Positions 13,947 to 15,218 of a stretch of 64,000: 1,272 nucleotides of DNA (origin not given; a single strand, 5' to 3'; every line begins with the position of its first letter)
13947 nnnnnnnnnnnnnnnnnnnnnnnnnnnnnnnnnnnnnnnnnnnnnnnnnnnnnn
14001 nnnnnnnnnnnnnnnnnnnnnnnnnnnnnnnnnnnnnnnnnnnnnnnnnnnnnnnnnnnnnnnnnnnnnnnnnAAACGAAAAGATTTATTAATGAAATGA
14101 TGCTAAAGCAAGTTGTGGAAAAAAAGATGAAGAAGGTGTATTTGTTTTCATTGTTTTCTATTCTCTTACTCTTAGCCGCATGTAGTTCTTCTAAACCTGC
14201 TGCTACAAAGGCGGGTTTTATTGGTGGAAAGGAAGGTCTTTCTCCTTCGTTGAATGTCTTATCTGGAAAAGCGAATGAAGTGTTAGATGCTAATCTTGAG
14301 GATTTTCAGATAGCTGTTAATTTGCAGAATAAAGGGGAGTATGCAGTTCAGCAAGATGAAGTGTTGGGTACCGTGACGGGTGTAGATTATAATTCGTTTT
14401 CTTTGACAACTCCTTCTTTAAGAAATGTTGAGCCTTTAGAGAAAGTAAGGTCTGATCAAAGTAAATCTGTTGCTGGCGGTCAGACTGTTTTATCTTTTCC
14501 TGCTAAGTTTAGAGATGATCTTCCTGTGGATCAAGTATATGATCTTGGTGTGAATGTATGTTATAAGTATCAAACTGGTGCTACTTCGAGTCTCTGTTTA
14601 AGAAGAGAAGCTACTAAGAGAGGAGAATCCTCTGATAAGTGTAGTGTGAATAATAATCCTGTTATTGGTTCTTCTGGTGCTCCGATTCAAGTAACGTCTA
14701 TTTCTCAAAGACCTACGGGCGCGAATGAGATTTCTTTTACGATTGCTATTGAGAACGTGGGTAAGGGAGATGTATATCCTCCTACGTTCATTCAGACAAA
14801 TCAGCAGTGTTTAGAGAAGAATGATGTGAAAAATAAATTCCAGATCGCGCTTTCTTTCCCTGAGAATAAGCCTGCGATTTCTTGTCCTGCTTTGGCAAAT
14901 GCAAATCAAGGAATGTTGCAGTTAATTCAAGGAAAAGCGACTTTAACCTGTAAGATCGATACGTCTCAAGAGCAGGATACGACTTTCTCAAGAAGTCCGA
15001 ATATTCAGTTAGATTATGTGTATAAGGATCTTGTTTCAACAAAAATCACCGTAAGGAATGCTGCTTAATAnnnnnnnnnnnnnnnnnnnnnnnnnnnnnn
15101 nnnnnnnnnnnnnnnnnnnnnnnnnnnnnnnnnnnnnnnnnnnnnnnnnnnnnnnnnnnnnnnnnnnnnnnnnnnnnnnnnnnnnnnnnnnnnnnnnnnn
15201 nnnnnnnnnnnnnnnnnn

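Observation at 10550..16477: Six-gene operon of uncharacterised proteins: two pilin-like proteins, two paralogous lipoproteins and two cytoplasmic proteins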

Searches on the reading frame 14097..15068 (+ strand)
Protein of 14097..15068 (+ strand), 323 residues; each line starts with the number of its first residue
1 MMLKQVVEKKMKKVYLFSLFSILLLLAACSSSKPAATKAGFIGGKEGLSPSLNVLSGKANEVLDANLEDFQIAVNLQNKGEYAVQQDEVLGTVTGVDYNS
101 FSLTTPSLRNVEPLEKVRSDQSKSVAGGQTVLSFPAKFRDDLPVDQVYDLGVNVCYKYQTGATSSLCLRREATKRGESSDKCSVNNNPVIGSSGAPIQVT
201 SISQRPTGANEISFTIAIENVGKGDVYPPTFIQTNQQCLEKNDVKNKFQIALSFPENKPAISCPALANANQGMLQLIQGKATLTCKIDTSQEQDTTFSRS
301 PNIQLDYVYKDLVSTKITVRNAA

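Call 6: search_protein_families(library=pfam, proteins=[window:14097-15068:+], max_evalue=1)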
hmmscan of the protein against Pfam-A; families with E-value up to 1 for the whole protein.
window:14097-15068:+ (323 aa): 1 family
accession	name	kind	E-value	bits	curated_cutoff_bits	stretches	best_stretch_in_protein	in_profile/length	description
PF08139.17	LPAM_1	-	0.024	15.5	20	1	11-30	1-18/18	Prokaryotic membrane lipoprotein lipid attachment site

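Call 7: search_protein_families(library=ncbifam, proteins=[window:14097-15068:+], max_evalue=1)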
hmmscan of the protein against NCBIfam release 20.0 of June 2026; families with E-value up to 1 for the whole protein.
window:14097-15068:+ (323 aa): 1 family
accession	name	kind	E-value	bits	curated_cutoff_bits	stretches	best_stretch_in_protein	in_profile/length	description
NF058647.1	lipo_LytA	equivalog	0.075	13.3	110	1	11-35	1-24/107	acidic lipoprotein LytA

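Call 12: find_homologous_proteins(query=window:14097-15068:+, max_evalue=0.001)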
Query window:14097-15068:+ (323 aa): 23 proteins with E <= 0.001 among 1712 candidates.
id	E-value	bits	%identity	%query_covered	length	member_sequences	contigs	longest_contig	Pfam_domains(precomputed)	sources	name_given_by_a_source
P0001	3.7e-207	704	100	100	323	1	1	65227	-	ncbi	-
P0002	2.6e-147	508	72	97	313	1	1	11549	-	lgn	-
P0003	2.7e-145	501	69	98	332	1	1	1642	-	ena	-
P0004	1.6e-142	492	69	97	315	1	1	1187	-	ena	-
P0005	4.7e-137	474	66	97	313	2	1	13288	-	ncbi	-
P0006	4.6e-133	461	65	92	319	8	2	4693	-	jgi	-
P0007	2.3e-129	449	66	92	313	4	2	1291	-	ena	-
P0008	1.3e-122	427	58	97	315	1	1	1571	-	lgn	-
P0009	2.2e-102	360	53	97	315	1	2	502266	-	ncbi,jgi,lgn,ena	-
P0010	2.0e-96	341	53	92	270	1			-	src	-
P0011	3.0e-80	288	43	97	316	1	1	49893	-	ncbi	-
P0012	4.6e-78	280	43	90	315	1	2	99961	-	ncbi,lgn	-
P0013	1.4e-74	269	41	98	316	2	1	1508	-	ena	-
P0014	5.4e-64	234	40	91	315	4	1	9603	-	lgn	-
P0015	1.5e-62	229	41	91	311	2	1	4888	-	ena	-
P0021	2.3e-48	183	34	97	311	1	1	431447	-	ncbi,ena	-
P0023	6.7e-20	90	27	88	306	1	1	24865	-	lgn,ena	-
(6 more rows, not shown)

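Call 13: find_encoding_contigs(protein=P0009, flank=10000, max_places=2)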
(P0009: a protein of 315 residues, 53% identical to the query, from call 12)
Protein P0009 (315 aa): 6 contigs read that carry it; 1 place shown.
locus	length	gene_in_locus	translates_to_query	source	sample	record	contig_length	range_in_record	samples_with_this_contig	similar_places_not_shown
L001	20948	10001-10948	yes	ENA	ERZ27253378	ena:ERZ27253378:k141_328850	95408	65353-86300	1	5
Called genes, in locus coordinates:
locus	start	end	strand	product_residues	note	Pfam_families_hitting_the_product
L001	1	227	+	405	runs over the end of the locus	PF05193:Peptidase_M16_C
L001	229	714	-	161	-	PF01864:CarS-like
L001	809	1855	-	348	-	PF13528:Glyco_trans_1_3, PF04101:Glyco_tran_28_C (weak)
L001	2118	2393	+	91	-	PF00736:EF1_GNE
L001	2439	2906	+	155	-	-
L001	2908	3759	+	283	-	-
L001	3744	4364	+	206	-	PF04677:CwfJ_C_1 (weak), PF11969:DcpS_C, PF01230:HIT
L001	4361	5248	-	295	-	PF01478:Peptidase_A24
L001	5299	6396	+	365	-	PF00070:Pyr_redox (faint), PF01266:DAO (weak), PF01494:FAD_binding_3, PF03486:HI0933_like (weak), PF07992:Pyr_redox_2 (faint), PF13450:NAD_binding_8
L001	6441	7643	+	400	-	-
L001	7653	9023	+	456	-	-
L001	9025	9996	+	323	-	-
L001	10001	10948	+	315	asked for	-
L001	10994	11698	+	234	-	-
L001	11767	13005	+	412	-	PF27218:MJ0043_C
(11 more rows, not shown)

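Call 14: find_encoding_contigs(protein=P0021, flank=10000, max_places=2)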
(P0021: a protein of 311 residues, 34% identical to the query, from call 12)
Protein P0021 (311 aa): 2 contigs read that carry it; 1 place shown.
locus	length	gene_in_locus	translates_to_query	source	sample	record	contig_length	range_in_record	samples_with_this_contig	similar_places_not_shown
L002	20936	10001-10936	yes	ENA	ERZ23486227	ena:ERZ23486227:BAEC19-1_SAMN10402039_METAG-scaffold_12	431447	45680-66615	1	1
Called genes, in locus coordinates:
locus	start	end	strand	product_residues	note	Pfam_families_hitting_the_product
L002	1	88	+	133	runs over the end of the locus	PF04307:YdjM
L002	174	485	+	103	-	-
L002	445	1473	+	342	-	PF14520:HHH_5, PF00154:RecA_N, PF08423:Rad51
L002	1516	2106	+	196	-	-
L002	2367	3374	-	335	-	PF03133:TTL (faint), PF14397:ATPgrasp_ST (faint), PF14398:ATPgrasp_YheCD, PF08443:RimK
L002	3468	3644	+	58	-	PF07754:Ribosomal_aS21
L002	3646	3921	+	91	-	PF00736:EF1_GNE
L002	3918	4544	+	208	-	PF11969:DcpS_C, PF01230:HIT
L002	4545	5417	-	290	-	PF01478:Peptidase_A24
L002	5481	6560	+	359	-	PF01266:DAO (faint), PF01494:FAD_binding_3 (faint), PF13450:NAD_binding_8 (weak)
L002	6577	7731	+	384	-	-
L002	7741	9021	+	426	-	-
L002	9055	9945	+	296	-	-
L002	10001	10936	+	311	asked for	-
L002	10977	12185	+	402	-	PF27218:MJ0043_C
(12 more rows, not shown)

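Call 19: find_related_loci(query=A1, collection=genome_contigs, flank=10000)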
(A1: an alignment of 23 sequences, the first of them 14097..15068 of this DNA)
Query A1 (323 aa) in genome_contigs; peptide patterns used: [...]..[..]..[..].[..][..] (x = any residue, [..] = any of these).
30 stretches matched a pattern; 9 encode a relative of the query (tblastn E <= 1e-3); 9 distinct loci.
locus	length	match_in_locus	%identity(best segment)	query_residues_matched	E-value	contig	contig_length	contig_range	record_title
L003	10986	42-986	66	9-323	3e-147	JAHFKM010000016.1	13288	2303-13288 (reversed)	MAG: archaeon isolate nzgw41 NODE_6943_length_13289_cov_2.950562, whole genome shotgun sequence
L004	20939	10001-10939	43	11-323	2e-83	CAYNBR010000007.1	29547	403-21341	MAG TPA_asm: Candidatus Woesearchaeota archaeon isolate ERP125453_co2_375 genome assembly, contig: NODE_425_length_29547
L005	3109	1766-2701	41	12-321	9e-68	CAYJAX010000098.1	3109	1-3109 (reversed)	MAG TPA_asm: Candidatus Woesearchaeota archaeon isolate ERP119705_co9_178 genome assembly, contig: NODE_64694_length_310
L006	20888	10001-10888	40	28-322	2e-67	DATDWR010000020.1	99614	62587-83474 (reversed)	MAG TPA_asm: Candidatus Nanoarchaeia archaeon isolate SMAG_U8117 k141_1768325, whole genome shotgun sequence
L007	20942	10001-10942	37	11-322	1e-63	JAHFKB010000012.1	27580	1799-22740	MAG: archaeon isolate nzgw40 NODE_2148_length_27581_cov_5.457502, whole genome shotgun sequence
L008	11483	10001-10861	38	39-323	2e-61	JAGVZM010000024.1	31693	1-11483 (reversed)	Candidatus Woesearchaeota archaeon isolate RIFCSPHIGHO2_02_FULL_29_10 rifcsphigho2_02_scaffold_1803, whole genome shotgu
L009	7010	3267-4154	38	28-322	2e-60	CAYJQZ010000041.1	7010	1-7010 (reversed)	MAG TPA_asm: Candidatus Woesearchaeota archaeon isolate ERP125453_co1_329 genome assembly, contig: NODE_13640_length_701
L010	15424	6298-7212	36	16-322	2e-53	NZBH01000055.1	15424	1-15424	MAG: archaeon isolate ARS1414 MHASMcontig_215467, whole genome shotgun sequence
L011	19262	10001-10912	36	11-319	8e-50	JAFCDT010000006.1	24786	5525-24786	Candidatus Woesearchaeota archaeon isolate Meg22_1012_Bin_105 Meg22_1012_Bin_105_scaffold_4874, whole genome shotgun seq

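Call 28: search_solved_structures(query=A1, max_evalue=10, show_alignments=1)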
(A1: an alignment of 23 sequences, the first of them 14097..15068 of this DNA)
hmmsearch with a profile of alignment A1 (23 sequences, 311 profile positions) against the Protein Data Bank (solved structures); distinct sequences matched with E-value up to 10: 3.
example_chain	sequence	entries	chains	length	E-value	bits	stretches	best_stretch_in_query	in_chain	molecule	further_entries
3pxi_a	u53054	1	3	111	0.039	16.4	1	219-302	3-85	Adapter protein mecA 1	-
2cqo_A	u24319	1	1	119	0.056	15.9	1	148-216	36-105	Nucleolar protein of 40 kDa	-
3j3r_1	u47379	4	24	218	0.14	14.6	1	218-302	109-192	Adapter protein MecA 1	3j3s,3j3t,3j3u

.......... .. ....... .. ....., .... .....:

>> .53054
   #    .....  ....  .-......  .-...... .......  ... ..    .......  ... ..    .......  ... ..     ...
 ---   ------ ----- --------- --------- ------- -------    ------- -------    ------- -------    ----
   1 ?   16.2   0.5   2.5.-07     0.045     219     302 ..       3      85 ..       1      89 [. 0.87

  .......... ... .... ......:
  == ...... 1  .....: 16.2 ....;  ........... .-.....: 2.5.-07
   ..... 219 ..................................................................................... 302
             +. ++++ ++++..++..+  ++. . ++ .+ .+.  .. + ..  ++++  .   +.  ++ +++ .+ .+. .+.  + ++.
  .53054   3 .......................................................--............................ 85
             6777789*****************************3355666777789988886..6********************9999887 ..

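Call 29: search_protein_families(library=phrogs, proteins=[window:14097-15068:+], max_evalue=0.1)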
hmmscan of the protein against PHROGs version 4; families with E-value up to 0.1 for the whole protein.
window:14097-15068:+ (323 aa): 0 families

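Call 32: predict_structure(alignment_id=A1)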
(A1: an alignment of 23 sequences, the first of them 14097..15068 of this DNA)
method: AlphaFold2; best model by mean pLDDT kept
length: 323 residues; sequences in the alignment: 23
mean_pLDDT: 87.7   pTM: 0.79
mean pLDDT of the five models: 87.7, 87.0, 85.8, 85.2, 84.7
residues with pLDDT >= 90: 219; 70-90: 66; 50-70: 27; < 50: 11
segments of 3 or more residues with pLDDT < 50: 29-38
pLDDT, mean of each block of 10 residues (from residue 1): 52 65 59 44 78 95 96 95 95 96 95 90 87 97 96 96 90 80 79 87 92 96 95 94 96 90 96 97 96 88 96 97 88
secondary structure, 60 per line:
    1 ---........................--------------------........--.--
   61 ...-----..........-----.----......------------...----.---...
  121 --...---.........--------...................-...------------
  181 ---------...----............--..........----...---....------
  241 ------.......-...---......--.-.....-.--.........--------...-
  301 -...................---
elements in order: H4-27 E48-55 E61-63 E69-78 E89-94 E107-109 E118-120 E123-125 E129-137 E146-164 E166-168 E190-192 E197-208 E211-220 E225-227 H231-234 E247-253 E261-263 E271-275 E280-288 E297-299 E302-320

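Call 36: fold_search(model_id=the predicted structure, library=pdb)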
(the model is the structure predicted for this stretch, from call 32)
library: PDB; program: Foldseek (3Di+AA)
matches with E <= 10: 1366; with E <= 0.001: 32
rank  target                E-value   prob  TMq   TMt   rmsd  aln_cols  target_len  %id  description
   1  8xen_A                1.4e-05  0.66  0.15  0.06  28.8       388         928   10  Cryo-EM structure of integrin ITGAV/ITGB3 complex, conformation 4 (released 2024-12-18)
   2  2zai_C                2.1e-05  0.99  0.26  0.20  14.4       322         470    5  Crystal structure of the soluble domain of STT3 from P. furiosus (released 2007-12-11)
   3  4kkp_B                4.6e-05  0.89  0.18  0.24  21.6       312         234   10  Crystal structure of Vibrio cholerae RbmA (crystal form 2) (released 2013-05-22)
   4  5wtb_C                7.7e-05  0.20  0.11  0.11  21.1       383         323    9  Complex Structure of Staphylococcus aureus SdrE with human complement factor H (released 2017-07-19)
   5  4f27_A                8.7e-05  0.20  0.11  0.11  24.8       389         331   11  Crystal structures reveal the multi-ligand binding mechanism of the Staphylococcus aureus ClfB (released 2012-08-08)
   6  9a3v_A                1.3e-04  0.89  0.18  0.09  24.4       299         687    7  Predicted model of tissue transglutaminase 2 (TG2) in complex with plasma fibronectin type III modules 14 and 15 (FNII (released 2024-02-02)
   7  2vvf_A                1.5e-04  0.38  0.15  0.17  18.4       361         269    8  Crystal structure of the major capsid protein P2 from Bacteriophage PM2 (released 2008-09-16)
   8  8xez_A                1.8e-04  0.72  0.19  0.07  24.5       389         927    9  Cryo-EM structure of integrin ITGAV/ITGB3 complex, conformation 5 (released 2024-12-18)
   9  7sqc_O0               2.0e-04  0.75  0.16  0.05  27.8       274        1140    7  Ciliary C1 central pair apparatus isolated from Chlamydomonas reinhardtii (released 2022-04-13)
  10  6avq_A                2.0e-04  0.60  0.16  0.07  27.8       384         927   13  The Therapeutic Antibody LM609 Selectively Inhibits Ligand Binding to Human alpha-V beta-3 Integrin via Steric Hindran (released 2017-11-01)
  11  6avr_A                2.3e-04  0.47  0.16  0.07  27.4       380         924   12  Human alpha-V beta-3 Integrin (intermediate conformation) in complex with the therapeutic antibody LM609 (released 2017-11-01)
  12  4pyg_A                2.5e-04  0.51  0.16  0.08  26.3       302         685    9  Transglutaminase2 complexed with GTP (released 2015-02-11)
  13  4o02_A                2.5e-04  0.30  0.14  0.06  26.2       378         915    8  AlphaVBeta3 integrin in complex with monoclonal antibody FAB fragment. (released 2014-04-02)
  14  6kzb_B                3.0e-04  0.72  0.19  0.10  27.0       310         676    8  Transglutaminase2 complexed with calcium (released 2020-12-09)
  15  2vr3_A                3.0e-04  0.44  0.15  0.16  23.3       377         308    6  Structural and Biochemical Characterization of Fibrinogen binding to ClfA from Staphylocccus aureus (released 2009-05-19)
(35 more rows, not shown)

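Call 43: find_encoding_contigs(protein=P0023, flank=10000, max_places=2)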
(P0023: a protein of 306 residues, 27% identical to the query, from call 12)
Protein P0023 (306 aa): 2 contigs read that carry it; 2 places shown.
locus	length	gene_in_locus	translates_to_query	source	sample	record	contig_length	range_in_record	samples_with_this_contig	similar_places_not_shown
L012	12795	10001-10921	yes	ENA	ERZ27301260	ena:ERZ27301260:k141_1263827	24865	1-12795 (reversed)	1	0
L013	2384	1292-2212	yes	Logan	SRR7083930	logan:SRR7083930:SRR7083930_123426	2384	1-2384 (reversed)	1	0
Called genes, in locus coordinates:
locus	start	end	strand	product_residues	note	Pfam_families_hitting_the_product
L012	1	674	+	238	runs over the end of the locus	PF01163:RIO1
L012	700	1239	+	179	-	PF00013:KH_1, PF21800:KH_KRR1_2nd, PF22891:KH_PNO1_2nd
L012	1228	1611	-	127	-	-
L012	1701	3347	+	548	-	PF02518:HATPase_c, PF13589:HATPase_c_3, PF09239:Topo-VIb_trans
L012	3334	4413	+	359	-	PF04406:TP6A_N, PF20768:Topo_VI_alpha, PF21180:TOP6A-Spo11_Toprim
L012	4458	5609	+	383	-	-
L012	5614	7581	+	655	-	-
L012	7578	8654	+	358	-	-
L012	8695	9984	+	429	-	-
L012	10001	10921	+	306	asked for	-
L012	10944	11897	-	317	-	PF03215:Rad17 (weak), PF05496:RuvB_N, PF13177:DNA_pol3_delta2, PF00004:AAA, PF13173:AAA_14 (weak), PF08542:Rep_fac_C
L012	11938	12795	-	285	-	?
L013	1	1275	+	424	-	?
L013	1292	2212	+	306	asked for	-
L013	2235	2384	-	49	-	?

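Call 51: fold_search(model_id=the predicted structure, library=viral)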
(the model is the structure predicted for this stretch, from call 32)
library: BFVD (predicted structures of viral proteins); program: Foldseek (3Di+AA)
matches with E <= 10: 1103; with E <= 0.001: 12
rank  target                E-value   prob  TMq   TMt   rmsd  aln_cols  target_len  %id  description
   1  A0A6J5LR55            2.2e-05  0.97  0.21  0.15  32.9       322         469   11  Concanavalin A-like lectin/glucanases superfamily [uncultured Caudovirales phage]
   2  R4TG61                6.8e-05  0.18  0.11  0.08  22.6       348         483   10  Uncharacterized protein [Haloarcula hispanica tailed virus 2]
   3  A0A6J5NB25            1.4e-04  0.18  0.11  0.05  26.2       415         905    6  Uncharacterized protein [uncultured Caudovirales phage]
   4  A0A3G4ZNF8            2.9e-04  0.96  0.24  0.08  23.5       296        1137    8  DUF7932 domain-containing protein [Terrestrivirus sp.]
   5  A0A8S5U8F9            3.1e-04  0.57  0.19  0.16  28.2       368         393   10  Clumping factor [Siphoviridae sp. ct9j27]
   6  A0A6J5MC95            3.7e-04  0.11  0.11  0.05  33.7       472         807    9  Uncharacterized protein [uncultured Caudovirales phage]
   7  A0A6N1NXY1            4.4e-04  0.69  0.21  0.07  31.7       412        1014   11  DUF11 domain-containing protein [Tupanvirus soda lake]
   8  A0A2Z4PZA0            4.4e-04  0.66  0.21  0.08  19.6       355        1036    7  (no name in the UniProt tables at hand)
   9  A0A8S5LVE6            5.0e-04  0.57  0.19  0.12  38.4       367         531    8  Uncharacterized protein [Siphoviridae sp. ctMsr1]
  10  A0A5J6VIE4            5.9e-04  0.85  0.21  0.08  29.7       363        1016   10  Uncharacterized protein [Megaviridae environmental sample]
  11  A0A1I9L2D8            8.4e-04  0.44  0.16  0.11  34.5       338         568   10  Hemagglutinin-like protein [Xanthomonas phage XAJ2]
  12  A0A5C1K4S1            9.4e-04  0.14  0.13  0.07  24.9       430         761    9  (no name in the UniProt tables at hand)
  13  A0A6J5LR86            1.3e-03  0.51  0.17  0.08  28.1       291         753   10  Uncharacterized protein [uncultured Caudovirales phage]
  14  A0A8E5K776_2          1.4e-03  0.72  0.17  0.07  28.3       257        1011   11  (no name in the UniProt tables at hand)
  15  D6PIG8                2.4e-03  0.44  0.20  0.12  31.1       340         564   11  (no name in the UniProt tables at hand)
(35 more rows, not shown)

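Call 54: find_encoding_contigs(protein=P0002, flank=10000, max_places=1)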
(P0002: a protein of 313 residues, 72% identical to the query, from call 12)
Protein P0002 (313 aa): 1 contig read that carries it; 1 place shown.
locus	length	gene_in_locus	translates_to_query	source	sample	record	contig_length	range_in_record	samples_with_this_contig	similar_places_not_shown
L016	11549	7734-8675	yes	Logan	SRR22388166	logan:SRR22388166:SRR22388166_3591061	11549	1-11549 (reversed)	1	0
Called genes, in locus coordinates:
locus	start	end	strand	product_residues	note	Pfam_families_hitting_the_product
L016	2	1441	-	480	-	?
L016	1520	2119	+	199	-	PF01230:HIT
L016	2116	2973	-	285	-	PF01478:Peptidase_A24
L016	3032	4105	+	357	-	PF01266:DAO (faint), PF01494:FAD_binding_3, PF03486:HI0933_like (weak), PF07992:Pyr_redox_2 (faint), PF13450:NAD_binding_8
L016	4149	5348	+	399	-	-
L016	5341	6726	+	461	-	-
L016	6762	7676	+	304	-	-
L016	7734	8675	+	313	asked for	-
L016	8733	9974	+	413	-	PF27218:MJ0043_C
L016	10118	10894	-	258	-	PF00575:S1, PF07541:EIF_2_alpha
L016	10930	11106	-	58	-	PF01667:Ribosomal_S27e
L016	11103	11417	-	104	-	PF00935:Ribosomal_L44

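Call 62: search_protein_representatives(alignment_id=A1)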
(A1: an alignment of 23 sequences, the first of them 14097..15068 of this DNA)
Query: 23 sequences, 311 profile positions. Proteins with E-value up to 0.001 (for the whole library): 2513; up to 1e-10: 1741; up to 1e-30: 472. The best 150 are listed.
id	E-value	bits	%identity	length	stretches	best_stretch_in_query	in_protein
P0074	9.4e-118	409.3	-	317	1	1-310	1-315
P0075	9.7e-112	389.6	-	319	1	1-310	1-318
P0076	2.5e-103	362.0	-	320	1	1-310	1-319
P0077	1.7e-98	346.1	-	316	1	1-310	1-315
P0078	2.0e-97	342.6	-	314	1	1-310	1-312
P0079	3.9e-97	341.6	-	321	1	1-310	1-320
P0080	1.8e-96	339.4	-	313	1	4-310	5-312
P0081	3.4e-96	338.5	-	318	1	2-310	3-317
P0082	3.0e-95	335.4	-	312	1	1-309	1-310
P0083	5.1e-93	328.1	-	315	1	1-310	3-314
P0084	9.7e-91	320.6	-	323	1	5-310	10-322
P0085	1.7e-90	319.8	-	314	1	2-308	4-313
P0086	6.1e-89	314.7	-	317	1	2-310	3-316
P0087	2.4e-88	312.7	-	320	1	1-309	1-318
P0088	1.2e-82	294.0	-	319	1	5-310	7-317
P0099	8.8e-76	271.5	-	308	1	1-310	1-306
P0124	3.2e-61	223.6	-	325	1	3-310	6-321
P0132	1.3e-59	218.3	-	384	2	1-222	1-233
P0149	1.7e-56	208.1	-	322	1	1-309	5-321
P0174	3.3e-54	200.6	-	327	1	3-310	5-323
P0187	2.6e-53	197.6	-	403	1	5-308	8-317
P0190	5.1e-53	196.7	-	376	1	16-310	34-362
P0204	5.2e-52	193.4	-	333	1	1-308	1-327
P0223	5.8e-51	189.9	-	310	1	2-310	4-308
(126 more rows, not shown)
